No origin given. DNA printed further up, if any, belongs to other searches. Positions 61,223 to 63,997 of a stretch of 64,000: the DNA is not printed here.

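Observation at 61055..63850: A single in-frame TAG separates a prepilin leader/anchor from a signal-less 825-aa repeat adhesin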

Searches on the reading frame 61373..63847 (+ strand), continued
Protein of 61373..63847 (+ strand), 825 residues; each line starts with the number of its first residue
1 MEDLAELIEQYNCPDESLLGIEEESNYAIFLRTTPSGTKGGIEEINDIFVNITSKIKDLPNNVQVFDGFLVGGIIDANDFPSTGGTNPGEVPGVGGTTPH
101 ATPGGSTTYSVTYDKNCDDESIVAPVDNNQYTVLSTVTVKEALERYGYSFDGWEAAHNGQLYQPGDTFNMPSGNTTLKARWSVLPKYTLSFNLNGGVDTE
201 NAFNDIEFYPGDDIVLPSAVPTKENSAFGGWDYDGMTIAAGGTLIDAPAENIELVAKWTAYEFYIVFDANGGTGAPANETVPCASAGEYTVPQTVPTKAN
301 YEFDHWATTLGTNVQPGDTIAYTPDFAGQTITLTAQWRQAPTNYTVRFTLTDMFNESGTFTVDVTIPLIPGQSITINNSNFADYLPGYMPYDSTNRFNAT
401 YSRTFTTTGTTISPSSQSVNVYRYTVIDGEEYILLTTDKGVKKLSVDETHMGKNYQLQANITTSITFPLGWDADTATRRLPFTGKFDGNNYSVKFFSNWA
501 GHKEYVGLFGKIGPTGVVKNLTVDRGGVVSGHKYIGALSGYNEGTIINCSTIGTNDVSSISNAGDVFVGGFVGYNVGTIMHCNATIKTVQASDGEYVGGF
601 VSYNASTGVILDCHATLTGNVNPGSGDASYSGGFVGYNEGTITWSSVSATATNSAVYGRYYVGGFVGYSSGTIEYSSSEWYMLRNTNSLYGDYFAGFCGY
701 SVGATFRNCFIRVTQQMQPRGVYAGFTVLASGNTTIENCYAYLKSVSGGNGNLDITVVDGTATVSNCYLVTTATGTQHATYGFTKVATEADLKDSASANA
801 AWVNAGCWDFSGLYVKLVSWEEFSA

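Call 56: find_encoding_contigs(protein=P0157, flank=4000, max_places=6)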
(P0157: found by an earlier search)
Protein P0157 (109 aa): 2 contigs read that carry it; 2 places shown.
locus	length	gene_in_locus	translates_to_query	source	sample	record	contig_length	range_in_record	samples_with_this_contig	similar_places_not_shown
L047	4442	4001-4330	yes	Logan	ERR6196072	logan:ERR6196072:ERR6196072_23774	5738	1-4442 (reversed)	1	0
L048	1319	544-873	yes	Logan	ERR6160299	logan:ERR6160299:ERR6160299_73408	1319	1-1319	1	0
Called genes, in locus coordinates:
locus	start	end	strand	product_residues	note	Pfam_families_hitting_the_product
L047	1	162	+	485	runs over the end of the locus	?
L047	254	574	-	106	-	PF01035:DNA_binding_1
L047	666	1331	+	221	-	PF00027:cNMP_binding, PF13545:HTH_Crp_2, PF00325:Crp (weak)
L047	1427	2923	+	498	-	PF07556:DUF1538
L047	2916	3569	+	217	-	PF00543:P-II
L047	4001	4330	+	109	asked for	PF07963:N_methyl (weak)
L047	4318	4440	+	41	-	?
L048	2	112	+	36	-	?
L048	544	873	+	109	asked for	PF07963:N_methyl (weak)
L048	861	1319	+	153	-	?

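Call 74: search_solved_structures(query=P0121, max_evalue=0.01)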
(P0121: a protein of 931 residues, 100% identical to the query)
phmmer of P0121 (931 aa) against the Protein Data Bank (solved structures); distinct sequences matched with E-value up to 0.01: 15.
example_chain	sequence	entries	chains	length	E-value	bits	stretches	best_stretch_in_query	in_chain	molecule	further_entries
9egp_A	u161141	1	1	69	1.8e-08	36.3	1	5-56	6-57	Geopilin domain 1 protein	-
7tgg_A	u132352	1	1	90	3.6e-08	35.3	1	5-56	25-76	Geopilin domain 1 protein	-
8tob_GA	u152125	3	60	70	4.7e-07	31.6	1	11-77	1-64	Fimbrial protein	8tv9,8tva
2m7g_A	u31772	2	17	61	1.3e-06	30.2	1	10-56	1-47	Geopilin domain 1 protein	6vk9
1oqw_A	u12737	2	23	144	1.7e-06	29.8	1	10-53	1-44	Fimbrial protein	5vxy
8tum_e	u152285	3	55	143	2e-06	29.6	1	10-77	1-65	Type IV major pilin protein PilA | Pilin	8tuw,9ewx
2hi2_A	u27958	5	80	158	8.7e-06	27.5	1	10-86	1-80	Fimbrial protein | PilA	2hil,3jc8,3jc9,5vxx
3sok_A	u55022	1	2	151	1.2e-05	27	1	10-49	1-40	Fimbrial protein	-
9laa_A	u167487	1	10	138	2e-05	26.2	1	4-49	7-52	Type IV pilin protein PilA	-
5kua_A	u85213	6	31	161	2.3e-05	26.1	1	10-59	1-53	pilin | Neisseria meningitidis PilE variant SB-GATDH | Neisseria meningitidis PilE, SB-DATDH variant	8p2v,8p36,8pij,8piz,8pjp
1ay2_A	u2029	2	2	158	2.7e-05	25.8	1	10-57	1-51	TYPE 4 PILIN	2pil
8p3b_A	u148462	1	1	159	3.2e-05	25.6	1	10-56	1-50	Fimbrial protein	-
8tj2_C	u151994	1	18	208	0.00016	23.2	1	10-60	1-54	Type IV major pilin protein PilA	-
9lab_B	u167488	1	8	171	0.0037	18.8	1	6-44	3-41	MSHA major pilin subunit MshA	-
6gv9_A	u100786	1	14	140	0.0062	18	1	10-54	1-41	Prepilin peptidase-dependent protein D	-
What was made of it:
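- On Type IV pilin / pseudopilin (class III signal peptide proteins): Residues 5-86 align to solved pilins at E = 1.8e-8 to 1e-5 (call 74).
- The best PDB matches of the N-terminus are the naturally short Geobacter PilA-N pilins (call 74).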
